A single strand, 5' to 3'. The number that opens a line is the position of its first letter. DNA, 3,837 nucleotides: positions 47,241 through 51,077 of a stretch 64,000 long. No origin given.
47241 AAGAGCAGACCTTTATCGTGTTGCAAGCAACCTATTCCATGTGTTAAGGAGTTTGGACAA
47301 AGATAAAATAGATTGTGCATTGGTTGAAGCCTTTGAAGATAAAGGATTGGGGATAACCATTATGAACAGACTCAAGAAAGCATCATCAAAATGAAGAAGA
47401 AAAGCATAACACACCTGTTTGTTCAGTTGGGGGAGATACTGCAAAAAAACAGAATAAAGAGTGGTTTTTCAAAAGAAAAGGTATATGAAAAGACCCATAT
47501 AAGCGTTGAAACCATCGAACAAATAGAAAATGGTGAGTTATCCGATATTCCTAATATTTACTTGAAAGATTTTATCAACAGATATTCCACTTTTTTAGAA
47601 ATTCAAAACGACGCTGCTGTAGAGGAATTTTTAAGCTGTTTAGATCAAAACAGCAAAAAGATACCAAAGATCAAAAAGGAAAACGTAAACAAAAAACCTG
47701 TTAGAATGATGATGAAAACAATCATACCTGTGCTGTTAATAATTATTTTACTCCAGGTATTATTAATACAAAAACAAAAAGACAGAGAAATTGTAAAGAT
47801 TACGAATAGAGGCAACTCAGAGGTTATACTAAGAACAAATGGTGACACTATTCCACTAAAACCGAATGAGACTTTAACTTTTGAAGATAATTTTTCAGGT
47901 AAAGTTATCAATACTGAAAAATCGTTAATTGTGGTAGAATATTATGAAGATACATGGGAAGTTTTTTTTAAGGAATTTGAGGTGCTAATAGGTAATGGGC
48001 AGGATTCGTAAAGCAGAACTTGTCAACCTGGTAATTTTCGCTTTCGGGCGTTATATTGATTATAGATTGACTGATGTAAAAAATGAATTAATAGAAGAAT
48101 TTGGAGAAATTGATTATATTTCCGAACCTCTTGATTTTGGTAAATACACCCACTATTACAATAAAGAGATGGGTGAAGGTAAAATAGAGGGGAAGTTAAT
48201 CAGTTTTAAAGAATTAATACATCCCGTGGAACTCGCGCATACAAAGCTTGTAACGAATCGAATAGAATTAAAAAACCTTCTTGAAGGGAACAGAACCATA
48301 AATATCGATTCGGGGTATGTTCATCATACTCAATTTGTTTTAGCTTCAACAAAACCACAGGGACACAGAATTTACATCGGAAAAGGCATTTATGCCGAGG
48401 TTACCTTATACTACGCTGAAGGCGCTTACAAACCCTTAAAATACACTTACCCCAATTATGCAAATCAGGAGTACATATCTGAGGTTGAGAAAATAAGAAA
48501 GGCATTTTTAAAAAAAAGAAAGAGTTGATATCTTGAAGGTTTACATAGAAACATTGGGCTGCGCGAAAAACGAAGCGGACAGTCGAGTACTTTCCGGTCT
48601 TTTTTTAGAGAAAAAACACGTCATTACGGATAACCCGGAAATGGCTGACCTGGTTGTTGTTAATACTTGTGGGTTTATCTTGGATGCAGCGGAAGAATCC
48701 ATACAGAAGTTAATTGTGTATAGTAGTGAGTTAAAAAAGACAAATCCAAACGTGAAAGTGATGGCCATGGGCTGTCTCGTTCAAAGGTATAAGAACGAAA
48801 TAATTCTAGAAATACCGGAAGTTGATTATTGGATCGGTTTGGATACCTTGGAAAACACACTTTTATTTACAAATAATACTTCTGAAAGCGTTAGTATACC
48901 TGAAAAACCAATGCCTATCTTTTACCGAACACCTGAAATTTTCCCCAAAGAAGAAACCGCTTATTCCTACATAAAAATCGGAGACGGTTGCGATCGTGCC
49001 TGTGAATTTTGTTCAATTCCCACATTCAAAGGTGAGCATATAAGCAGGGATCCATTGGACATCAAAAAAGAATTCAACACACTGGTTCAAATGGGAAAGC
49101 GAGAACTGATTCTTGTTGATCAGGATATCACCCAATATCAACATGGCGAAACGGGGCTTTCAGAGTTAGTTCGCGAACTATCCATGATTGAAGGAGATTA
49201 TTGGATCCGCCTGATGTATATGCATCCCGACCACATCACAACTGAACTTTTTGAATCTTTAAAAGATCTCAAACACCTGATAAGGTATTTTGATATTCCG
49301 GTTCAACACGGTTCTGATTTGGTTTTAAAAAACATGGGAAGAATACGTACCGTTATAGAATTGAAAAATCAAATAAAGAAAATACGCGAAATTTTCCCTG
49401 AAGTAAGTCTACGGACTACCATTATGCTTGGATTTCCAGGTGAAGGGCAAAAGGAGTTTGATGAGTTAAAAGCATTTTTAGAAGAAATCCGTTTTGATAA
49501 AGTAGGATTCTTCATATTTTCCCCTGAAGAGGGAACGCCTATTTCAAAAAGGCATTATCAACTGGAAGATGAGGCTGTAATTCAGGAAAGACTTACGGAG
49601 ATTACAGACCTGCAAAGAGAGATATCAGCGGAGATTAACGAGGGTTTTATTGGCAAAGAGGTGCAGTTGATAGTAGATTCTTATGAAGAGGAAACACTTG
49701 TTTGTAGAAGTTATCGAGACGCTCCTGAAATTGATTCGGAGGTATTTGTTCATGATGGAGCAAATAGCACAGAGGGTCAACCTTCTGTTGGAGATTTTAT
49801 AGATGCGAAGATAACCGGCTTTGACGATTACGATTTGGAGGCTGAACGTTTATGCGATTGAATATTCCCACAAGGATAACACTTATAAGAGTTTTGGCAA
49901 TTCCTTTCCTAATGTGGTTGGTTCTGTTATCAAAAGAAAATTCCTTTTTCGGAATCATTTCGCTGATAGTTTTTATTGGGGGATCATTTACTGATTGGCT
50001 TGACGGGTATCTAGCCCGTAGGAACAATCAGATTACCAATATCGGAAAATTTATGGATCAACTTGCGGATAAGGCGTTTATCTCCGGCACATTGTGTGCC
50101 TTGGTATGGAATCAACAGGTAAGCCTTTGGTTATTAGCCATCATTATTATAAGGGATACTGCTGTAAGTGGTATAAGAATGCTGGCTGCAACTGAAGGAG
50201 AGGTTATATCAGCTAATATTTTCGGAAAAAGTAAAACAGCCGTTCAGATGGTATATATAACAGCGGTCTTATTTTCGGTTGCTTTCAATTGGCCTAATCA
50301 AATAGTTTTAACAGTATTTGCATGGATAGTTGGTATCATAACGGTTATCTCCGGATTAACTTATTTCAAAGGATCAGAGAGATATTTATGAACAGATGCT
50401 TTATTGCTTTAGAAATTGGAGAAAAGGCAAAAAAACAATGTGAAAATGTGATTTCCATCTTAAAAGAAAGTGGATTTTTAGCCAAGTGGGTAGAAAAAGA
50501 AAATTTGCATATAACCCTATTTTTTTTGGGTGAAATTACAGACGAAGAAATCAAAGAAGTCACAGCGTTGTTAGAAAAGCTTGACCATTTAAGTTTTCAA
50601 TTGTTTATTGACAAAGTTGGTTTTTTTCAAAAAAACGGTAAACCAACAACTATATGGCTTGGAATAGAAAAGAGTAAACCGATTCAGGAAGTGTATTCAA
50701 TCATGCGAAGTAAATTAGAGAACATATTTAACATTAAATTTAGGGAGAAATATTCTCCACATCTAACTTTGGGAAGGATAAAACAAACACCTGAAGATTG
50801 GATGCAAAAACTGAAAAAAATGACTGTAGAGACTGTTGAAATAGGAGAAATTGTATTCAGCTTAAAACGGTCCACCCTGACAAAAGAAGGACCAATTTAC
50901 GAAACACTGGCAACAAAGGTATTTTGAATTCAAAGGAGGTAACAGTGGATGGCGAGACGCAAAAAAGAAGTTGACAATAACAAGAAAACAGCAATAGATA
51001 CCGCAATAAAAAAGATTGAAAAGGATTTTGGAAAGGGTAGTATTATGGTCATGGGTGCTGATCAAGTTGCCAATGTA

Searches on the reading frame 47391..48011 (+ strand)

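Call 84: search_protein_families(library=pfam, proteins=[window:47391-48011:+], max_evalue=0.001)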
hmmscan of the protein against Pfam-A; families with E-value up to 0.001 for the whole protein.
window:47391-48011:+ (206 aa): 2 families
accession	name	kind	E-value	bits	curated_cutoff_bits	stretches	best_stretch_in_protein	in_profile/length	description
PF13413.12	HTH_25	-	6.3e-12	45.6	24.6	1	16-74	1-60/62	Helix-turn-helix domain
PF01381.28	HTH_3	-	0.00082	19.8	23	0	17-49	1-33/55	Helix-turn-helix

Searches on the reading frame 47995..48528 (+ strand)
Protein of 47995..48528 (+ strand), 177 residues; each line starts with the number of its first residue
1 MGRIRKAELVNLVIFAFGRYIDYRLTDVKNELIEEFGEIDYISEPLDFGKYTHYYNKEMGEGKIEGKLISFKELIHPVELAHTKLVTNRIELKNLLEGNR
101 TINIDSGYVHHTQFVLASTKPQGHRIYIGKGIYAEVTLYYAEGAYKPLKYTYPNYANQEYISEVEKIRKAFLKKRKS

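Call 84: search_protein_families(library=pfam, proteins=[window:47995-48528:+], max_evalue=0.001)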
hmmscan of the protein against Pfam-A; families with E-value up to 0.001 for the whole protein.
window:47995-48528:+ (177 aa): 1 family
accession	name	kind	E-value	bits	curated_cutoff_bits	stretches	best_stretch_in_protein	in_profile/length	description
PF14385.11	DUF4416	-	5.8e-56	189.3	27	1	9-171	2-162/162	Domain of unknown function (DUF4416)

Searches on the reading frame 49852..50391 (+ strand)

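Call 84: search_protein_families(library=pfam, proteins=[window:49852-50391:+], max_evalue=0.001)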
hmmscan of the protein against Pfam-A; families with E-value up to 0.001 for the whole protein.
window:49852-50391:+ (179 aa): 1 family
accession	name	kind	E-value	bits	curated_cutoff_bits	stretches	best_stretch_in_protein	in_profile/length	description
PF01066.26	CDP-OH_P_transf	-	3.7e-38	131.7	22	1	3-162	1-151/152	CDP-alcohol phosphatidyltransferase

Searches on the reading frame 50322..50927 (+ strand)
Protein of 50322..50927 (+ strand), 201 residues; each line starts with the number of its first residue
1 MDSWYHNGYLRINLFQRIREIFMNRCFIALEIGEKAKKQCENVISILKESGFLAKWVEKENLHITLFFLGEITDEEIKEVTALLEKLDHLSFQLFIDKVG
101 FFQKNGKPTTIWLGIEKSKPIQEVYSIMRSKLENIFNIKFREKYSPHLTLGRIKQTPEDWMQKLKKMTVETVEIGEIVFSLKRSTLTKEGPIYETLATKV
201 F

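Call 84: search_protein_families(library=pfam, proteins=[window:50322-50927:+], max_evalue=0.001)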
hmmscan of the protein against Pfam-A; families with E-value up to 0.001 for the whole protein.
window:50322-50927:+ (201 aa): 3 families
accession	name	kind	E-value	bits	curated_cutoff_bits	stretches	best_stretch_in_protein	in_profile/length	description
PF02834.22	LigT_PEase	-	2.6e-20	72.8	23.3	2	39-112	10-87/87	LigT like Phosphoesterase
PF13563.12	2_5_RNA_ligase2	-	1.2e-10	42.1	27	1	54-164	18-129/152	2'-5' RNA ligase superfamily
PF10469.15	AKAP7_NLS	-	1.4e-07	32.1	24.4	1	32-170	14-166/208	AKAP7 2'5' RNA ligase-like domain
